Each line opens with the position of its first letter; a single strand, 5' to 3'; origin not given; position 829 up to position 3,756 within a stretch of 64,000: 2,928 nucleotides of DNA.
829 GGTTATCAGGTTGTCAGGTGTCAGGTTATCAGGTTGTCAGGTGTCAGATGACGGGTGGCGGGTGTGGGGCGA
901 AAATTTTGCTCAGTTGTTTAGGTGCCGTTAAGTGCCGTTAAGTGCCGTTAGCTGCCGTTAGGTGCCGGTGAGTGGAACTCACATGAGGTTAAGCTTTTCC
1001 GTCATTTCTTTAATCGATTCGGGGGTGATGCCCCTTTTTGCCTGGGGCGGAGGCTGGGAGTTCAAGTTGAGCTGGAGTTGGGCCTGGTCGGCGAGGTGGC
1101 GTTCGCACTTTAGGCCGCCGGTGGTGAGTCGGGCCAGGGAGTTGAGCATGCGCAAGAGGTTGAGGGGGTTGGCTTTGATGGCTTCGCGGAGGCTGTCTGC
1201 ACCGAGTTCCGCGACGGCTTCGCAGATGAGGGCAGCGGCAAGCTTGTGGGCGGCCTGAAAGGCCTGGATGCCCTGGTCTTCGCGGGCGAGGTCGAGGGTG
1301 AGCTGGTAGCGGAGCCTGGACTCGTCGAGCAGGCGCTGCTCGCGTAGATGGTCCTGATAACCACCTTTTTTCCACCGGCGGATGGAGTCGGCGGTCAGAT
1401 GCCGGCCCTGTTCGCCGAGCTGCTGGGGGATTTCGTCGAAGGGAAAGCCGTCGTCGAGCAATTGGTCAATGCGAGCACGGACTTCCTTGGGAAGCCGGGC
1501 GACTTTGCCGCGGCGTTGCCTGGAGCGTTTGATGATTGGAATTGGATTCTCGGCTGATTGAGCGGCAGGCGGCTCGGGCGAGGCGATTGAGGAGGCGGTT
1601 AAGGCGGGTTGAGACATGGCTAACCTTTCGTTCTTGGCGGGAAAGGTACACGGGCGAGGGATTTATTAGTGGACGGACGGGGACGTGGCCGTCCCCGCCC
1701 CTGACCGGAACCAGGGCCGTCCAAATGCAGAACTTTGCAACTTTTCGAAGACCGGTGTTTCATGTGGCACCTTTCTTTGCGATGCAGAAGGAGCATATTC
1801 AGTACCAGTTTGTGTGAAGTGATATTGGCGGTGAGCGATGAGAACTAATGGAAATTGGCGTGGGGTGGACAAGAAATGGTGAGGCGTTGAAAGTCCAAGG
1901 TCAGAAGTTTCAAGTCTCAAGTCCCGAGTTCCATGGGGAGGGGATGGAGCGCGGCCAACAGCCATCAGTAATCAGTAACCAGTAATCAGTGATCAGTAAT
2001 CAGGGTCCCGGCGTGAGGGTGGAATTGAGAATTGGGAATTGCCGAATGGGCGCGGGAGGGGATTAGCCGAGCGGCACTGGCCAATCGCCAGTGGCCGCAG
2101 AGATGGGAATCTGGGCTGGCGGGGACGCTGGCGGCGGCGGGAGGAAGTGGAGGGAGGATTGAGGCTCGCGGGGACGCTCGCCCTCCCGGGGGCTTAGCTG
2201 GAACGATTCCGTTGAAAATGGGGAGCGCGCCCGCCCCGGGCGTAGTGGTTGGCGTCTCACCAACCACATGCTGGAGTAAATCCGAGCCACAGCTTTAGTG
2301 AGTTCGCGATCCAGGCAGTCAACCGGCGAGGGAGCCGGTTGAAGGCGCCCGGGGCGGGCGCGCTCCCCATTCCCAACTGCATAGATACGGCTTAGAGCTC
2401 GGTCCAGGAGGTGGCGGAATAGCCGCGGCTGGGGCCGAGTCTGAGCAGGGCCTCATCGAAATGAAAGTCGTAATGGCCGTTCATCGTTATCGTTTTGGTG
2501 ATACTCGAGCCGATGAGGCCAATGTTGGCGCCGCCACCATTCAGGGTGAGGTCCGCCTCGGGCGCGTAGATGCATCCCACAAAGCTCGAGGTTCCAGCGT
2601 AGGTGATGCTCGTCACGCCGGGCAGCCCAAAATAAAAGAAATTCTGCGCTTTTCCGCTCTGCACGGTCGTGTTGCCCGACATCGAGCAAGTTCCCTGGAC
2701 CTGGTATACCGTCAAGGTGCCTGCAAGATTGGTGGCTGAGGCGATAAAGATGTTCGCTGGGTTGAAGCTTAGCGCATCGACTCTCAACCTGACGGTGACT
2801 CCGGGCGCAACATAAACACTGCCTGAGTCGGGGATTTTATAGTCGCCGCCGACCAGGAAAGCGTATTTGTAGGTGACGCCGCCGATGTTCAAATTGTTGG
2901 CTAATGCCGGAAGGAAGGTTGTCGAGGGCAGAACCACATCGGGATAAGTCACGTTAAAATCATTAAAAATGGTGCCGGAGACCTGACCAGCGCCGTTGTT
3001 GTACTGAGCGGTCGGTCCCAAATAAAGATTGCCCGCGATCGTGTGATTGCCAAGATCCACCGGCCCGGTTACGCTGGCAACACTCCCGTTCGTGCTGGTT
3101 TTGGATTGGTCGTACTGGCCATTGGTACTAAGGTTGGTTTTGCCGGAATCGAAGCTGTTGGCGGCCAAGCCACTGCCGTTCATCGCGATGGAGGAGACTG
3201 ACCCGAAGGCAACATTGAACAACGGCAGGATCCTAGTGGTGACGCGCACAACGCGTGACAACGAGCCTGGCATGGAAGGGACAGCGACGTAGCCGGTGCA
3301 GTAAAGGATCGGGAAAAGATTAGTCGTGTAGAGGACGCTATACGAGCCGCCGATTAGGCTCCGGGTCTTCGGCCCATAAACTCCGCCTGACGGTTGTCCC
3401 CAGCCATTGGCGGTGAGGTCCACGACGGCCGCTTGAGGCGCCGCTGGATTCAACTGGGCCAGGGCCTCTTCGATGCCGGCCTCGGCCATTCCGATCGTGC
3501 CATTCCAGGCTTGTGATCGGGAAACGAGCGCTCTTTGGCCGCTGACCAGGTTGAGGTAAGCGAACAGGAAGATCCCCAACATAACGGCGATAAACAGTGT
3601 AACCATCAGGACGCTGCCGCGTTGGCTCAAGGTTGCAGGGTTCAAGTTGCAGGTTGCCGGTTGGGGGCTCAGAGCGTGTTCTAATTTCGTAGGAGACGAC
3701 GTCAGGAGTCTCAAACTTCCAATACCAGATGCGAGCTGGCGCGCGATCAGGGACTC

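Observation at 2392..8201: Two mirror-image minor-pilin modules (pseudopilin, pseudopilin, PilX-like) transcribed divergently from one shared region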

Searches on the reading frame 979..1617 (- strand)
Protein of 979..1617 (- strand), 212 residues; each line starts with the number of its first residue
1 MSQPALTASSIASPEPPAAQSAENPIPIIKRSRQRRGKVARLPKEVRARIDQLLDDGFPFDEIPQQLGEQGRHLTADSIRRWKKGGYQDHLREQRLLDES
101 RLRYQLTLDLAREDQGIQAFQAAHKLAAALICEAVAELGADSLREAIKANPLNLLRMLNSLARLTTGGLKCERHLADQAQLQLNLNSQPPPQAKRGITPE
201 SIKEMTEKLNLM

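Call 3: search_protein_families(library=ncbifam, proteins=[window:979-1617:-], max_evalue=0.01)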
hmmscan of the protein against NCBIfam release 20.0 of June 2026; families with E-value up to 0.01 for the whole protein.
window:979-1617:- (212 aa): 0 families

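Call 4: search_protein_families(library=pfam, proteins=[window:979-1617:-], max_evalue=0.01)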
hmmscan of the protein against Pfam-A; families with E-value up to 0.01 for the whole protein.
window:979-1617:- (212 aa): 2 families
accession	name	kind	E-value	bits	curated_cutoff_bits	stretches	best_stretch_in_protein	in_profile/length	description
PF11985.13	Phage_Mu_Gp27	-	0.00044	21.1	28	1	39-208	1-168/173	Bacteriophage Mu, Gp27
PF17273.7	DUF5338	-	0.0031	18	25.9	0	29-72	13-54/69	Family of unknown function (DUF5338)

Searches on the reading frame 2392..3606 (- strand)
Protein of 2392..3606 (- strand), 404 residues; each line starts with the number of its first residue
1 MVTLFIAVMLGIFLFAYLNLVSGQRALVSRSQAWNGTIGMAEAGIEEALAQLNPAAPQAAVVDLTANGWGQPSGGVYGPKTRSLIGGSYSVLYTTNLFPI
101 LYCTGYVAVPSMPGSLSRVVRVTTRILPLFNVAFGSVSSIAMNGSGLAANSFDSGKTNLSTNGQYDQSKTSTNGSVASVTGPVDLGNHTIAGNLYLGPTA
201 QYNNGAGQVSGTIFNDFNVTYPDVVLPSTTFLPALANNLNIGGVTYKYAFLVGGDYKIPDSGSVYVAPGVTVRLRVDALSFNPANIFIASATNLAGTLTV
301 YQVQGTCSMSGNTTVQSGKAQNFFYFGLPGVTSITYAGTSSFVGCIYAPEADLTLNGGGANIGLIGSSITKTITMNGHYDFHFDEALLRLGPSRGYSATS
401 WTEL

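Call 3: search_protein_families(library=ncbifam, proteins=[window:2392-3606:-], max_evalue=0.01)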
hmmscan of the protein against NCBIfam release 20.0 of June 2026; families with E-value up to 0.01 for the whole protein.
window:2392-3606:- (404 aa): 0 families

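Call 4: search_protein_families(library=pfam, proteins=[window:2392-3606:-], max_evalue=0.01)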
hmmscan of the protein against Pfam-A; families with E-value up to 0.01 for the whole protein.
window:2392-3606:- (404 aa): 2 families
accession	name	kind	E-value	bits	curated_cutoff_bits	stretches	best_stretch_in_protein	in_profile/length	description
PF23981.1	DUF7305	-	5.4e-14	52.9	27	1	293-388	92-183/185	Domain of unknown function (DUF7305)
PF20597.4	pAdhesive_15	-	0.0016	18.8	23.8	1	140-370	41-247/254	Putative Ice-binding-like adhesive domain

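Call 17: find_homologous_proteins(query=window:2392-3606:-, max_evalue=0.001)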
Query window:2392-3606:- (404 aa): 793 proteins with E <= 0.001 among 8000 candidates; the best 120 are listed.
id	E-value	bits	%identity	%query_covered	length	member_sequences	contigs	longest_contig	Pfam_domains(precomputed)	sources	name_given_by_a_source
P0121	1.3e-260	882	100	100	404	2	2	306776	PF23981.2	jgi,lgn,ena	jgi:hypothetical protein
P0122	1.7e-198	677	76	100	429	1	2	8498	PF23981.2,PF20597.5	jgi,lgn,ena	jgi:hypothetical protein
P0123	1.6e-155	536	65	100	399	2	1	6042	PF23981.2,PF20597.5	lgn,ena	-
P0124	1.4e-142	493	59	100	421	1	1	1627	PF23981.2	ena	-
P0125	3.8e-138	479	59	100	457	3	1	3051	PF23981.2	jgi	-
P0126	6.1e-137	475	59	98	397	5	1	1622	PF23981.2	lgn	-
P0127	5.4e-133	462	56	100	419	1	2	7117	PF23981.2,PF20597.5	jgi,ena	-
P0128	7.2e-130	452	56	100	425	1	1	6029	PF23981.2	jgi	jgi:hypothetical protein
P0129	2.9e-129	450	54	100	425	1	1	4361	PF23981.2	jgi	jgi:hypothetical protein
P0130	1.1e-128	448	57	100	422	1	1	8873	PF23981.2,PF20597.5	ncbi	-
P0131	6.3e-128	445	57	100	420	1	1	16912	PF23981.2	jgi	-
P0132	1.3e-127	444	55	100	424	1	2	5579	PF23981.2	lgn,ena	-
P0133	4.7e-127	442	57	100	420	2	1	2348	PF23981.2,PF20597.5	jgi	jgi:hypothetical protein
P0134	4.9e-127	442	56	100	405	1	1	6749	PF23981.2,PF20597.5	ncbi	-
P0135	4.9e-127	442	57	100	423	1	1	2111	PF23981.2,PF20597.5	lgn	-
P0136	5.7e-127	442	57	100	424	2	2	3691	PF23981.2,PF20597.5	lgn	-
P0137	7.2e-126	438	55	100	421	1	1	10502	PF23981.2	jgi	jgi:hypothetical protein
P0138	7.6e-126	438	55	100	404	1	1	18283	PF23981.2,PF20597.5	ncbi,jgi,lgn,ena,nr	ncbi:MAG TPA: collagen-binding domain-containing protein [Verrucomicrobiae bacterium]|nr:collagen-bi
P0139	8.4e-126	438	55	100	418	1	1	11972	PF23981.2,PF20597.5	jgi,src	-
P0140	1.2e-125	438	55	100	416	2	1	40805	PF23981.2,PF20597.5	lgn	-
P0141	6.3e-125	435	56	100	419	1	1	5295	PF23981.2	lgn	-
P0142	8.2e-125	435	56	100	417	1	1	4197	PF23981.2,PF20597.5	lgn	-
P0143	1.1e-124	435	56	99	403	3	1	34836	PF23981.2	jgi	-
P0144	1.8e-124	434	54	100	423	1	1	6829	PF23981.2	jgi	jgi:hypothetical protein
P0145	3.0e-123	430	56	99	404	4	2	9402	PF23981.2,PF20597.5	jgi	jgi:hypothetical protein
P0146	5.1e-123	429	53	100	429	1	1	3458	PF23981.2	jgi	jgi:hypothetical protein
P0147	3.3e-122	426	56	100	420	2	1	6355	PF23981.2,PF20597.5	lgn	-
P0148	3.8e-122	426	54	100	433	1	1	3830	PF23981.2,PF20597.5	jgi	jgi:hypothetical protein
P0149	4.6e-122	426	55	100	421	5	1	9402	PF23981.2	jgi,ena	jgi:hypothetical protein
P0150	5.2e-122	426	54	100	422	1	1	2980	PF23981.2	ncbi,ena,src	-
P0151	7.9e-122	425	54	100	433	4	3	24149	PF23981.2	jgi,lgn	jgi:hypothetical protein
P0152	9.9e-122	425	55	100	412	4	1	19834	PF23981.2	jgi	jgi:hypothetical protein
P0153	2.3e-121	424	55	100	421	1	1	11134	PF23981.2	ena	-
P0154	8.8e-121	422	54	100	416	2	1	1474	PF23981.2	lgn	-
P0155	2.4e-120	420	52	100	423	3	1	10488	PF23981.2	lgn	-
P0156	3.9e-120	420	54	100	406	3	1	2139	PF23981.2,PF20597.5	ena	-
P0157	4.3e-120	419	54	100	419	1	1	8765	PF23981.2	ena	-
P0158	1.1e-119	418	53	100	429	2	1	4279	PF23981.2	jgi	jgi:hypothetical protein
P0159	1.9e-119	417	52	99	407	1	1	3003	PF23981.2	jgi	-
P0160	3.6e-119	416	54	100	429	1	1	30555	PF23981.2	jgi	jgi:hypothetical protein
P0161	5.1e-119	416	55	98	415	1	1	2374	PF23981.2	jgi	jgi:hypothetical protein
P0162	9.0e-119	415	50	100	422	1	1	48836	PF23981.2,PF20597.5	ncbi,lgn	-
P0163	1.6e-118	414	54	100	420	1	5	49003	PF23981.2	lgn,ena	-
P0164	2.1e-118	414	52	100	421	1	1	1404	PF23981.2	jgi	jgi:hypothetical protein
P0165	3.7e-118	413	54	100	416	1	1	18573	PF23981.2,PF20597.5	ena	-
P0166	4.4e-118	413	51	100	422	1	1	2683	PF23981.2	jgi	jgi:hypothetical protein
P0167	5.5e-118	412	51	100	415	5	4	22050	PF23981.2,PF20597.5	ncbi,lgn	-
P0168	7.3e-118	412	53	100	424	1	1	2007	PF23981.2,PF20597.5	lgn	-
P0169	1.3e-117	411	54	100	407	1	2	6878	PF23981.2,PF20597.5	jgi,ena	jgi:hypothetical protein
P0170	5.5e-116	406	54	100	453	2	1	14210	PF23981.2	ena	-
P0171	9.6e-116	405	51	100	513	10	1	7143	PF23981.2,PF20597.5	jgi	jgi:hypothetical protein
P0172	1.2e-115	405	52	100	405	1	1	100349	PF23981.2,PF20597.5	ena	-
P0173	1.4e-115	405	52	100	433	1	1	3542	PF23981.2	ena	-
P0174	3.2e-115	403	52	100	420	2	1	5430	PF23981.2,PF20597.5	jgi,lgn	jgi:hypothetical protein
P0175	3.8e-115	403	51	100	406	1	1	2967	PF23981.2,PF20597.5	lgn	-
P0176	4.2e-115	403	52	100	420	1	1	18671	PF23981.2,PF20597.5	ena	-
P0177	4.4e-115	403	51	100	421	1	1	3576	PF23981.2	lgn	-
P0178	5.6e-115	403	52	100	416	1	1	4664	PF23981.2,PF20597.5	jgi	-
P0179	8.8e-115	402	50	96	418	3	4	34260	PF23981.2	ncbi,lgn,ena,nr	ncbi:MAG TPA: hypothetical protein VG167_01610 [Verrucomicrobiae bacterium]|nr:hypothetical protein 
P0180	9.1e-115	402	50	100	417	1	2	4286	PF23981.2,PF20597.5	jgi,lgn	jgi:hypothetical protein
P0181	1.1e-114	402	52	100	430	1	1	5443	PF23981.2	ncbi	-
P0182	1.1e-114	402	51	100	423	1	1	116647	PF23981.2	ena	-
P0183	1.2e-114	401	53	100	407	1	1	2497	PF23981.2,PF20597.5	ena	-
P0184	1.8e-114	401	49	100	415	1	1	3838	PF23981.2,PF20597.5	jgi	jgi:hypothetical protein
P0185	1.9e-114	401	52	100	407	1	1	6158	PF23981.2,PF20597.5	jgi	-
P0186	2.2e-114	401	52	100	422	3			PF23981.2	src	-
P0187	3.0e-114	400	52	100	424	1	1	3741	PF23981.2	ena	-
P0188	3.4e-114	400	52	100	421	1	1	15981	PF23981.2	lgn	-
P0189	4.6e-114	400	53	100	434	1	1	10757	PF23981.2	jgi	jgi:hypothetical protein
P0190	5.1e-114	399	51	100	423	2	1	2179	PF23981.2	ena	-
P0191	6.2e-114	399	51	100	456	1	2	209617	PF23981.2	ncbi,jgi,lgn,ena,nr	ncbi:MAG TPA: hypothetical protein VN578_08015 [Candidatus Binatia bacterium]|jgi:hypothetical prote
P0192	6.6e-114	399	52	100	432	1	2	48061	PF23981.2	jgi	-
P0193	9.6e-114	398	52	100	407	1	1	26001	PF23981.2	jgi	jgi:hypothetical protein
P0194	1.1e-113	398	52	100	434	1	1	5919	PF23981.2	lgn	-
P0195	1.2e-113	398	50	100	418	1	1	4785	PF23981.2,PF20597.5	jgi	jgi:hypothetical protein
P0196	1.5e-113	398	51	100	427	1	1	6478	PF23981.2,PF20597.5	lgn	-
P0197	1.9e-113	397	51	100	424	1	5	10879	PF23981.2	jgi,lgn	jgi:hypothetical protein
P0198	1.9e-113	397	51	100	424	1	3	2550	PF23981.2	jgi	jgi:hypothetical protein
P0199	1.9e-113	397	51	100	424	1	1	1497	PF23981.2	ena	-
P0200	1.9e-113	397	49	100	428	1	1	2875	PF23981.2,PF20597.5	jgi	jgi:hypothetical protein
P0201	2.6e-113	397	50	100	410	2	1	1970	PF23981.2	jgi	-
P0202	3.0e-113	397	51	100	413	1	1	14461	PF23981.2,PF20597.5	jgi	jgi:Putative Ice-binding-like adhesive domain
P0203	3.8e-113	396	52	93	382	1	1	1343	PF23981.2,PF20597.5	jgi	jgi:hypothetical protein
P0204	6.5e-113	396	51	100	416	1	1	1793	PF23981.2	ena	-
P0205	8.6e-113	395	51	99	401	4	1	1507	PF23981.2,PF20597.5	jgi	jgi:hypothetical protein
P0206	9.3e-113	395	51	100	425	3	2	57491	PF23981.2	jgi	jgi:hypothetical protein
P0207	1.0e-112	395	51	100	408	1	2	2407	PF23981.2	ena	-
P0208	1.3e-112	395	50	100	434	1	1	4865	PF23981.2,PF20597.5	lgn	-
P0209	1.3e-112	395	52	100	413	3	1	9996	PF23981.2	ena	-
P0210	1.4e-112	395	50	100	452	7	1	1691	PF23981.2,PF20597.5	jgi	jgi:hypothetical protein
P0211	1.9e-112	394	52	100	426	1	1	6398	PF23981.2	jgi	jgi:hypothetical protein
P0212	5.0e-112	393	50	100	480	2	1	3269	PF23981.2,PF20597.5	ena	-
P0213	5.3e-112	393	52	97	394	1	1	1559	PF23981.2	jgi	jgi:hypothetical protein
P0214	5.4e-112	393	53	100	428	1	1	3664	PF23981.2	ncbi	-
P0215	5.8e-112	393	51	100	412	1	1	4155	PF23981.2,PF20597.5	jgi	jgi:putative adhesin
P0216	6.5e-112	392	51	100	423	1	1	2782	PF23981.2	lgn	-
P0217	1.2e-111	392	51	100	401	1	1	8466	PF23981.2,PF20597.5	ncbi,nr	ncbi:MAG TPA: collagen-binding domain-containing protein [Verrucomicrobiae bacterium]|nr:collagen-bi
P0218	1.6e-111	391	52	100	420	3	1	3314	PF23981.2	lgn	-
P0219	1.8e-111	391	51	100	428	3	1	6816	PF23981.2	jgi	-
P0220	1.9e-111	391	51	100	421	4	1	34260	PF23981.2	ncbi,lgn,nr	ncbi:MAG TPA: hypothetical protein VG167_01605 [Verrucomicrobiae bacterium]|nr:hypothetical protein 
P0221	2.5e-111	391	50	100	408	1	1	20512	PF23981.2,PF20597.5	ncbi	-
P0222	3.4e-111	390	51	100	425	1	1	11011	PF23981.2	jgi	jgi:hypothetical protein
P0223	4.4e-111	390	50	100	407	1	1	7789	PF23981.2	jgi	jgi:hypothetical protein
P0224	5.6e-111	389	50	100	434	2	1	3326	PF23981.2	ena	-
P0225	1.3e-110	388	50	99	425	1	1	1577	PF23981.2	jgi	jgi:hypothetical protein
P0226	1.4e-110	388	53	93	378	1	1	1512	PF23981.2,PF20597.5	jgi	jgi:hypothetical protein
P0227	1.5e-110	388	51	100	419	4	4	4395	PF23981.2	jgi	jgi:hypothetical protein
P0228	1.5e-110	388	51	100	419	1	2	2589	PF23981.2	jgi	jgi:hypothetical protein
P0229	1.7e-110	388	51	100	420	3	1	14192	PF23981.2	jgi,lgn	jgi:hypothetical protein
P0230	1.8e-110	388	50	100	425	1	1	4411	PF23981.2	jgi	jgi:hypothetical protein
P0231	2.0e-110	388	51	100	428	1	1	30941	PF23981.2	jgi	jgi:hypothetical protein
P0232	2.3e-110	387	51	100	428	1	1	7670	PF23981.2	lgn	-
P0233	2.3e-110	387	48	99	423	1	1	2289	PF23981.2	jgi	jgi:hypothetical protein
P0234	2.6e-110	387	51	100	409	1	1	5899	PF23981.2,PF20597.5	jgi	jgi:hypothetical protein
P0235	2.6e-110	387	50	100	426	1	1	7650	PF23981.2,PF20597.5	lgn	-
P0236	3.0e-110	387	50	100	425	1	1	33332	PF23981.2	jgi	jgi:hypothetical protein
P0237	3.0e-110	387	52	100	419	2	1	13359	PF23981.2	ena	-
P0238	3.2e-110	387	51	100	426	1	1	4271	PF23981.2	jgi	jgi:hypothetical protein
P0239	3.5e-110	387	51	100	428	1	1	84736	PF23981.2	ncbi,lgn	-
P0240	3.9e-110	387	49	100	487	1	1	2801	PF23981.2,PF20597.5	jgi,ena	-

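Call 27: find_related_loci(query=A2, collection=metagenome_contigs, flank=8000)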
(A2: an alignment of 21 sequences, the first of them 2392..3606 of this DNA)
Query A2 (404 aa) in metagenome_contigs; peptide patterns used: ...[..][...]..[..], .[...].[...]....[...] (x = any residue, [..] = any of these).
599 stretches matched a pattern (row limit reached: there are more); 454 encode a relative of the query (tblastn E <= 1e-3); the best 80 are kept; 80 distinct loci.
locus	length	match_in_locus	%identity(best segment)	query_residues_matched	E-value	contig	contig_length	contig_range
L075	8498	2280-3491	76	1-404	0e+0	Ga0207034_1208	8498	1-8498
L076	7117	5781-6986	56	2-404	3e-136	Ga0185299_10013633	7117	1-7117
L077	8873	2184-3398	57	1-404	9e-136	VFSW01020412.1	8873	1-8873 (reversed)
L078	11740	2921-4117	59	7-404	2e-135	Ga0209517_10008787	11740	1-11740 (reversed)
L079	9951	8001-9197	59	7-404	2e-135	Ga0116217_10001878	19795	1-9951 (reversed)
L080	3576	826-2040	55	1-404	7e-136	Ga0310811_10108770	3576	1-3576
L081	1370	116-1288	54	1-404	4e-141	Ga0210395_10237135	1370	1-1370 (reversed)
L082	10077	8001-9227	56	1-404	6e-129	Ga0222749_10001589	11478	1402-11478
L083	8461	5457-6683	56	1-404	6e-129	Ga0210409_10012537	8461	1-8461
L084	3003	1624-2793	52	4-404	3e-133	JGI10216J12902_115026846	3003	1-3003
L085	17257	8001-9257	54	1-404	6e-128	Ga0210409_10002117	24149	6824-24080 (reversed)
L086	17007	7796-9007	56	1-403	7e-128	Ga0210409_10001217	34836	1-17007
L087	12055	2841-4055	56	1-404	1e-127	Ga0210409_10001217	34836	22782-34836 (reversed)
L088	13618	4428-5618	55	1-403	2e-126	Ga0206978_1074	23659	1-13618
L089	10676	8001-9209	55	1-403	6e-125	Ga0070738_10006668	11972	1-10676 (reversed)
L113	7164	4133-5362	47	1-404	2e-107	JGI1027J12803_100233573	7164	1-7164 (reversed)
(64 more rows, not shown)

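Call 47: search_protein_families(library=pfam, proteins=[L088:5730-7979:+, L113:237-2474:-], max_evalue=0.01)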
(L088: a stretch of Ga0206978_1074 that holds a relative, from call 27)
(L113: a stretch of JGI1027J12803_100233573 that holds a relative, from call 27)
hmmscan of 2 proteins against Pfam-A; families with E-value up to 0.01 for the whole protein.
L088:5730-7979:+ (749 aa): 2 families
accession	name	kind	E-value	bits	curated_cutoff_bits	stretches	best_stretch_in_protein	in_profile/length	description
PF00072.30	Response_reg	-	2.2e-49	166.7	30.2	2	283-391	2-108/111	Response regulator receiver domain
PF23198.2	PDE8A_N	-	1.8e-06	28.4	29.6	1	285-369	17-101/147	PDE8A-like, N-terminal domain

L113:237-2474:- (745 aa): 2 families
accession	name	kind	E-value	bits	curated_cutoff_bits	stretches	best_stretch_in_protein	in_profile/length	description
PF00072.30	Response_reg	-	3.1e-51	172.6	30.2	2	608-714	2-106/111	Response regulator receiver domain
PF23198.2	PDE8A_N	-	7.7e-07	29.6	29.6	1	633-697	39-104/147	PDE8A-like, N-terminal domain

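Call 69: search_solved_structures(query=A2, max_evalue=1)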
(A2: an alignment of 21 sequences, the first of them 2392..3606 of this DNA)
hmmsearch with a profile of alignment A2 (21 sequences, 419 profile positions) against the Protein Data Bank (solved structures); distinct sequences matched with E-value up to 1: 0.

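Call 93: search_protein_families(library=pfam, alignment_id=A2, max_evalue=1)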
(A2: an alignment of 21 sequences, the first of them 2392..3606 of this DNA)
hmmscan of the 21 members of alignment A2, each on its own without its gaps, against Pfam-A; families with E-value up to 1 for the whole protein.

A. member 1, window:2392-3606:- (404 aa): 2 families
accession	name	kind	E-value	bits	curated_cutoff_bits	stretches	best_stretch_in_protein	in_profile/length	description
PF23981.1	DUF7305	-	5.4e-14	52.9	27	1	293-388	92-183/185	Domain of unknown function (DUF7305)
PF20597.4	pAdhesive_15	-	0.0016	18.8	23.8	1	140-370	41-247/254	Putative Ice-binding-like adhesive domain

B. families by the number of members that match (of 21 scanned): 10 families
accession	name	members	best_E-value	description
PF23981.1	DUF7305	21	1.9e-17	Domain of unknown function (DUF7305)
PF20597.4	pAdhesive_15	21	6.5e-09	Putative Ice-binding-like adhesive domain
PF13861.12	FLgD_tudor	1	0.013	FlgD Tudor-like domain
PF23623.1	GBD_IRG7_N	1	0.08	IRG7 N-terminal galactose binding domain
PF14221.11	DUF4330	1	0.12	Domain of unknown function (DUF4330)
PF03479.20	PCC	1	0.14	Plants and Prokaryotes Conserved (PCC) domain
PF05778.17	Apo-CIII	1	0.15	Apolipoprotein CIII (Apo-CIII)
PF06781.17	CrgA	1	0.21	Cell division protein CrgA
PF03412.21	Peptidase_C39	1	0.26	Peptidase C39 family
PF19434.4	OPA1_C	1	0.34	Dynamin-like GTPase OPA1 C-terminal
